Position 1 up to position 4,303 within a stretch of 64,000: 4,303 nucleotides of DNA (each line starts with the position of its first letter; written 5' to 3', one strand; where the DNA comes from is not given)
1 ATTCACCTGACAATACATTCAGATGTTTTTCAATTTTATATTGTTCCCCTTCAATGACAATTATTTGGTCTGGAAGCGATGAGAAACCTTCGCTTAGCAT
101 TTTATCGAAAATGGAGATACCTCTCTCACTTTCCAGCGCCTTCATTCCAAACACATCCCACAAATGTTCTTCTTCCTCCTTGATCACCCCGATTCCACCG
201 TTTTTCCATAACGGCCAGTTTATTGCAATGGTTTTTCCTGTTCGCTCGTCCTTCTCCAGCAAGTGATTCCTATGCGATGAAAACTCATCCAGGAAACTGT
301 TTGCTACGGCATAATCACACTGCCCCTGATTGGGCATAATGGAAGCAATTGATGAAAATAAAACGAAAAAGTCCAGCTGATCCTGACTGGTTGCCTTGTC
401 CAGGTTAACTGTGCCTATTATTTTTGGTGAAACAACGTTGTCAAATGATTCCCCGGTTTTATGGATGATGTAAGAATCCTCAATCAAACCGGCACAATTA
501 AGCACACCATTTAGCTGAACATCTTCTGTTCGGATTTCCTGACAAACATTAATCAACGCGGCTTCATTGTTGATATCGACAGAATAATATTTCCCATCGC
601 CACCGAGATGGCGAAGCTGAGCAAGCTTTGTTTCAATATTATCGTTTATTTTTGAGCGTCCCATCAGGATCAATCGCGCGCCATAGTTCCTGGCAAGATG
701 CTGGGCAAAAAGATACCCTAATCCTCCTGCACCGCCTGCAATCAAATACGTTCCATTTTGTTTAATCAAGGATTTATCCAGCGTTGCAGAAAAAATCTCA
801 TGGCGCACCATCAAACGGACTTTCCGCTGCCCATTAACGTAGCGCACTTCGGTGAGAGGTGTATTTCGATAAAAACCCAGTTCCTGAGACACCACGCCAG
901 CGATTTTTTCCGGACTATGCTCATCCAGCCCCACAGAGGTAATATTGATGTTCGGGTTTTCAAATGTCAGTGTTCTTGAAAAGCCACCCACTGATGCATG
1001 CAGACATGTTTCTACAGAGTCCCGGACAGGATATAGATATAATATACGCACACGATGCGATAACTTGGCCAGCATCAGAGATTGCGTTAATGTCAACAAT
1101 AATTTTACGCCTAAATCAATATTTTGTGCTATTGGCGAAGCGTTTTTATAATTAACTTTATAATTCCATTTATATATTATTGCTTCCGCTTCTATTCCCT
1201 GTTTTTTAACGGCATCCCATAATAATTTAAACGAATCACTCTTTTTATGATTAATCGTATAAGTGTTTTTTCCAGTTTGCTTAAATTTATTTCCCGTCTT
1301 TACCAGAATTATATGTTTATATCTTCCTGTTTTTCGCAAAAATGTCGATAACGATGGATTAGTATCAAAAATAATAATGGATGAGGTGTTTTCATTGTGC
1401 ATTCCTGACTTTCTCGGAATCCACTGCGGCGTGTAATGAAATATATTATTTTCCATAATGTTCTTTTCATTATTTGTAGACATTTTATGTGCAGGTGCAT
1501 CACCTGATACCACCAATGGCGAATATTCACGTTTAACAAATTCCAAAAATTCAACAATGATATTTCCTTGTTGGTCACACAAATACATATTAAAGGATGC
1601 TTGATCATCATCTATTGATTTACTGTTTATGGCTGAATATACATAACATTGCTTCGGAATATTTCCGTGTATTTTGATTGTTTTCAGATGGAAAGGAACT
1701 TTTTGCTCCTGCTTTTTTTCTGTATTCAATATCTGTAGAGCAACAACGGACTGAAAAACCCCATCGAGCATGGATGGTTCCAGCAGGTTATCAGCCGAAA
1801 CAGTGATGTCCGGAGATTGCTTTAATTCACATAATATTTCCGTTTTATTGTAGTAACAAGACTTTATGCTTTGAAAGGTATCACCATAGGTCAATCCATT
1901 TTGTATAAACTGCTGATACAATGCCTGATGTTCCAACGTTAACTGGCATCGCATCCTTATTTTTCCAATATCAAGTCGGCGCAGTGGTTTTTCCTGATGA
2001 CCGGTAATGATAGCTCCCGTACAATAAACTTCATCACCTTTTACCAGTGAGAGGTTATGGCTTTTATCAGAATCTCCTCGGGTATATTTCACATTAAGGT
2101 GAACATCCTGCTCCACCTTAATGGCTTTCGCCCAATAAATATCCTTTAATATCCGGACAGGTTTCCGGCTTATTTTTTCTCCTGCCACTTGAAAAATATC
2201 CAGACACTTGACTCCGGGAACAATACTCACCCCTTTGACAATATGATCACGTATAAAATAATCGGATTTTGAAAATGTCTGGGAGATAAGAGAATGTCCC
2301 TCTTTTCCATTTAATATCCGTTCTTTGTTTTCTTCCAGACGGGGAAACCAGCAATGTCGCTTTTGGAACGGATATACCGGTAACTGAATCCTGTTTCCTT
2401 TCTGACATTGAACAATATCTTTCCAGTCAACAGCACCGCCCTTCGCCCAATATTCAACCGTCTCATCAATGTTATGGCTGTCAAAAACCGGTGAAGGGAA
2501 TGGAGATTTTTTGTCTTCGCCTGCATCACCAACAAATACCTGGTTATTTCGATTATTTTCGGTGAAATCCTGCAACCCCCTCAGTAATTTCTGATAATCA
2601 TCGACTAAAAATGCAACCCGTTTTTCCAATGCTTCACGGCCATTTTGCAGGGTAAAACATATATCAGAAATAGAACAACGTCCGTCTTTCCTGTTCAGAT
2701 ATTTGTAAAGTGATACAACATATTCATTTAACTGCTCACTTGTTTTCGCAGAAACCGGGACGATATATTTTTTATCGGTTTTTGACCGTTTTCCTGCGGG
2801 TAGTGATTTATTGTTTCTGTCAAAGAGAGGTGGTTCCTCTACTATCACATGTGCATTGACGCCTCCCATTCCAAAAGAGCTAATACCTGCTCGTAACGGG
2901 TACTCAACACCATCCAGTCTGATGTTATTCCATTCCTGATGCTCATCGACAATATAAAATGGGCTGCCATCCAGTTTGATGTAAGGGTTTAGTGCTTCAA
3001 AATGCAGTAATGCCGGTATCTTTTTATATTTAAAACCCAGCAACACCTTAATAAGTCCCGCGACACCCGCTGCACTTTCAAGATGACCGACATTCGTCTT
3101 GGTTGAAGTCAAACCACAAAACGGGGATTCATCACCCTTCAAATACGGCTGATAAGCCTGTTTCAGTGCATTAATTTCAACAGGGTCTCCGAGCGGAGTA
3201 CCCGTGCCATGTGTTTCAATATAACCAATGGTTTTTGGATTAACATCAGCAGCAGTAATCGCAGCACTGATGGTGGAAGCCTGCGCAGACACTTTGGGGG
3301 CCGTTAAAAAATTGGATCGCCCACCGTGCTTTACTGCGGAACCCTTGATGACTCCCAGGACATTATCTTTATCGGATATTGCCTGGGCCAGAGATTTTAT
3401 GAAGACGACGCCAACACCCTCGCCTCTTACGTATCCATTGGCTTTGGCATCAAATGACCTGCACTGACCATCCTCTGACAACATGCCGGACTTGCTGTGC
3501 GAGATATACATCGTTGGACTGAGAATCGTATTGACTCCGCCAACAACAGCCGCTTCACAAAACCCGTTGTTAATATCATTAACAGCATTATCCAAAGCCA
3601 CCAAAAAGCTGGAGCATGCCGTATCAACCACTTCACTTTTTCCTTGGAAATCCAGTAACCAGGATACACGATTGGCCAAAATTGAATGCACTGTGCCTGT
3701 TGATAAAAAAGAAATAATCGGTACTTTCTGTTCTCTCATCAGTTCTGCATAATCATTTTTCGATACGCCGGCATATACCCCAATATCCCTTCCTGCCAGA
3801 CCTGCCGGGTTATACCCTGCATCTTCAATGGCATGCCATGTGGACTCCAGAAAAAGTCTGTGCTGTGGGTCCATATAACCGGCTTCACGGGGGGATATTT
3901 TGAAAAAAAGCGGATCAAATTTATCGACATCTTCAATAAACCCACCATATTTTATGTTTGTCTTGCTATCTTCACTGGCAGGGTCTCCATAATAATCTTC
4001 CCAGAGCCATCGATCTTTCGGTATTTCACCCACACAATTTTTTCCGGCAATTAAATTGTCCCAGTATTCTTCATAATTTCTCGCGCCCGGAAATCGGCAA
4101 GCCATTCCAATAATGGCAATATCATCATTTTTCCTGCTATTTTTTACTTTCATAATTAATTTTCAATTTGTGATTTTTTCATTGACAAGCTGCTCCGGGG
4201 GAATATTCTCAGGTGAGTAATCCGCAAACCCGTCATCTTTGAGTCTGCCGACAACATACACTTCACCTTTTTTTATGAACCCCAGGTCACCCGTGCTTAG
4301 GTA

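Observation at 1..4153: Hidden, edge-truncated AT-less (trans-AT-type) PKS in an AT-rich island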

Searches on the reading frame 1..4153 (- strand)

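Call 4: search_protein_families(library=pfam, proteins=[window:1-4153:-], max_evalue=0.01)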
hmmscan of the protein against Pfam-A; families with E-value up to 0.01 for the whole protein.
window:1-4153:- (1384 aa): 11 families
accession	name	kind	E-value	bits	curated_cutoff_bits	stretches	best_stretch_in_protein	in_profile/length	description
PF00109.32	ketoacyl-synt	-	4.4e-88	295.6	20.8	1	10-258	2-252/252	Beta-ketoacyl synthase, N-terminal domain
PF08659.16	KR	-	4.9e-47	160.6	22.6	1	1134-1317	1-179/180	KR domain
PF02801.28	Ketoacyl-synt_C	-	2.1e-36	124.9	20.8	1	266-386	1-119/119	Beta-ketoacyl synthase, C-terminal domain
PF21394.3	Beta-ketacyl_N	-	1.4e-33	116.4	26.9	1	925-1081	2-158/170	Beta-ketoacyl synthase-like, N-terminal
PF14765.12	PS-DH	-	1e-20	74.3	23.7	1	732-872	9-154/166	Polyketide synthase dehydratase N-terminal domain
PF22336.2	RhiE-like_linker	-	7.5e-16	58.3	27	1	468-533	3-66/67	RhiE-like, KS-MAT linker domain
PF22621.2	CurL-like_PKS_C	-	4.7e-13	49.3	27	1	463-525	1-62/64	CurL-like, PKS C-terminal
PF16197.11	KAsynt_C_assoc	-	2.5e-12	47.6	33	1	389-490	2-88/111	Ketoacyl-synthetase C-terminal extension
PF00106.31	adh_short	-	9.2e-11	42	26.6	1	1137-1295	4-163/195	short chain dehydrogenase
PF21089.3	PKS_DH_N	-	8.1e-09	35.8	27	1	618-698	13-95/103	Polyketide synthase dehydratase domain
PF13561.12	adh_short_C2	-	6.7e-06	26.3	27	1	1142-1256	3-116/236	Enoyl-(Acyl carrier protein) reductase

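Call 5: search_protein_families(library=ncbifam, proteins=[window:1-4153:-], max_evalue=0.01)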
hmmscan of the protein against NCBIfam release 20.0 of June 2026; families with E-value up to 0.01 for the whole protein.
window:1-4153:- (1384 aa): 94 families (the best 25 are shown)
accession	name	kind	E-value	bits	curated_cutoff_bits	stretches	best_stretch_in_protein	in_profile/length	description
NF045894.1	PKS_plus_SDR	equivalog_domain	1.9e-212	708.5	1740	3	10-550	1-532/1515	type I polyketide synthase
NF041183.1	Pks2_ls1_myc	equivalog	5e-159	531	2400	3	12-543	4-528/2086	sulfolipid-1 biosynthesis phthioceranic/hydroxyphthioceranic acid synthase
NF040607.1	mycolic_Pks13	equivalog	2.9e-141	472.5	2100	1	5-470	96-554/1680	polyketide synthase Pks13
TIGR02813.1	omega_3_PfaA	subfamily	1.5e-103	347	1010.1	4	152-440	178-461/2582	polyketide-type polyunsaturated fatty acid synthase PfaA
TIGR03150.1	fabF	equivalog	1.7e-38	132.4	493.75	1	12-438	3-406/407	beta-ketoacyl-ACP synthase II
NF053555.1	prodigi_MBC_PigJ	equivalog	1.7e-38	132.4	900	1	169-439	502-757/759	prodigiosin MBC biosynthesis protein PigJ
NF005589.0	PRK07314.1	subfamily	7.8e-36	123.7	387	1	12-439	6-410/413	beta-ketoacyl-ACP synthase II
NF004970.0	PRK06333.1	subfamily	6.1e-33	114.3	525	1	10-438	4-419/424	beta-ketoacyl-ACP synthase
NF058662.1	cispenta_AmcF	equivalog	2.7e-31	108.9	325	1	160-390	109-332/369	cispentacin biosynthesis acyltransferase subunit AmcF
NF005490.0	PRK07103.1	equivalog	3.6e-29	102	445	1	162-439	151-411/414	polyketide beta-ketoacyl:acyl carrier protein synthase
NF005076.0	PRK06501.1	equivalog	1.4e-25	90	629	1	132-439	127-421/425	beta-ketoacyl-ACP synthase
NF006618.0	PRK09185.1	subfamily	1.9e-24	86.5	407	1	158-438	139-390/394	beta-ketoacyl-ACP synthase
NF004618.0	PRK05952.1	equivalog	1.7e-22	79.8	455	1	167-386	134-344/384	beta-ketoacyl-ACP synthase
NF006434.0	PRK08722.1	equivalog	5.6e-21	74.9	759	1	89-438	66-411/414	beta-ketoacyl-ACP synthase II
NF005916.1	PRK07910.1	equivalog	7.2e-21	74.6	560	1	7-436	9-413/418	KasA/KasB family beta-ketoacyl-ACP synthase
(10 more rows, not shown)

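Call 8: find_related_loci(query=window:1-4153:-, collection=genome_contigs, flank=10000)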
Query window:1-4153:- (1384 aa) in genome_contigs; peptide patterns used: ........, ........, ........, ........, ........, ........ (x = any residue, [..] = any of these).
35 stretches matched a pattern; 8 encode a relative of the query (tblastn E <= 1e-3); 6 distinct loci.
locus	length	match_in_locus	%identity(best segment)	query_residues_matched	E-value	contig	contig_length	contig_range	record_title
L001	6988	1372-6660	87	1-1384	0e+0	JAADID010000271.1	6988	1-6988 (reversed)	MAG: Chlorobiota bacterium isolate M_MetaBat.24 contig-127_32404, whole genome shotgun sequence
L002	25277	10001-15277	89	1-1384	0e+0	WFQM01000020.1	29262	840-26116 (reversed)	MAG: Gammaproteobacteria bacterium isolate S013_42 k151_111281, whole genome shotgun sequence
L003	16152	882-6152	77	1-1384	0e+0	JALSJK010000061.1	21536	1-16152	MAG: Methylomonas sp. isolate 354-166_metabat2_scaf2bin.094 354-166_scaffold_2328_c1, whole genome shotgun sequence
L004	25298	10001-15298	72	1-1384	0e+0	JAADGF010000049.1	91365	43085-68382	MAG: Gammaproteobacteria bacterium isolate M_MetaBat.104 contig-127_90, whole genome shotgun sequence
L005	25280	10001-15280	88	1-1384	0e+0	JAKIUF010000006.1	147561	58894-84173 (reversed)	MAG: Gammaproteobacteria bacterium isolate D100SM.bin.11 NODE_26_length_147561_cov_5.915386, whole genome shotgun sequen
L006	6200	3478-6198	74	1-903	0e+0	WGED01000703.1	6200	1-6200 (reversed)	MAG: Cyclobacteriaceae bacterium isolate S146_16 k151_820434, whole genome shotgun sequence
